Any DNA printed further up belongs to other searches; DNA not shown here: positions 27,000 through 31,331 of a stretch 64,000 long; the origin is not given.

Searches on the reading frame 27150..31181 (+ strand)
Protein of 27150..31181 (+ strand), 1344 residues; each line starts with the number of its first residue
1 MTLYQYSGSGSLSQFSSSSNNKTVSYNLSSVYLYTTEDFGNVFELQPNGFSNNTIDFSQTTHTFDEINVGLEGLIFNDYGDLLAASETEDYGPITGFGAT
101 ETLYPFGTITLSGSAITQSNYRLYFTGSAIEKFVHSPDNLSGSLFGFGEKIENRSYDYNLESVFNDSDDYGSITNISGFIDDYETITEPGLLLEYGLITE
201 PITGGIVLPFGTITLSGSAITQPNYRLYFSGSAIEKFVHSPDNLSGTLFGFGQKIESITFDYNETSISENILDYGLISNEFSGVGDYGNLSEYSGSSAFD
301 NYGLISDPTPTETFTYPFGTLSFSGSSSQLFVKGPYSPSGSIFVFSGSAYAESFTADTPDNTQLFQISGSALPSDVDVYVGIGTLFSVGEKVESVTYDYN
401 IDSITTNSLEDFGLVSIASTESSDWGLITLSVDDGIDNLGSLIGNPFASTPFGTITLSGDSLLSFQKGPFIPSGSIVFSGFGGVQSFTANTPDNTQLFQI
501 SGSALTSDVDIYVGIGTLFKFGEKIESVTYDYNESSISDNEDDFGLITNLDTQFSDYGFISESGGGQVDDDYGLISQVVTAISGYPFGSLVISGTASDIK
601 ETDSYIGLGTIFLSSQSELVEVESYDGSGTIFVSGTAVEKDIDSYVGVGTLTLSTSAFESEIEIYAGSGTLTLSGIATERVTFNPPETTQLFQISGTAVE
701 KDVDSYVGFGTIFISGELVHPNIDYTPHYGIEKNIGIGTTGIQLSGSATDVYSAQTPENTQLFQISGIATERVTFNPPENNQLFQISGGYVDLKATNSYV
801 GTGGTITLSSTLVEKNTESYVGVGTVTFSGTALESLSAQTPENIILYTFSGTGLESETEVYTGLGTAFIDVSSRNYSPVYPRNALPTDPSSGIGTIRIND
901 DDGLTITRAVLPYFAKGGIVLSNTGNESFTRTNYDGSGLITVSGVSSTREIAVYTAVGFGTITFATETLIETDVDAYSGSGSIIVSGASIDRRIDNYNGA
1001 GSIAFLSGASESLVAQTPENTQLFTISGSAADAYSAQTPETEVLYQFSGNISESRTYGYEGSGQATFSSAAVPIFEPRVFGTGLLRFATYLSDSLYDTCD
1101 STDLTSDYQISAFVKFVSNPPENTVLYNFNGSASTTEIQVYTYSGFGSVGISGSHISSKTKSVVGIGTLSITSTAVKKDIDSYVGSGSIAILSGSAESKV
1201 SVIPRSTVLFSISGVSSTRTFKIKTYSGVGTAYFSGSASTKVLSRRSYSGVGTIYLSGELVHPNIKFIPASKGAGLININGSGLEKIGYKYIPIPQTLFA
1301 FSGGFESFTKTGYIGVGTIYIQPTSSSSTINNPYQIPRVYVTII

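Call 97: search_protein_families(library=pfam, proteins=[window:27150-31181:+], max_evalue=0.1)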
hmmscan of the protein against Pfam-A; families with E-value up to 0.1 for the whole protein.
window:27150-31181:+ (1344 aa): 1 family
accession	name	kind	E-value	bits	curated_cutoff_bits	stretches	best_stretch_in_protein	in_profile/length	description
PF20144.5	TIG_SUH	-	0.075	13.6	24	0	484-514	4-34/94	TIG domain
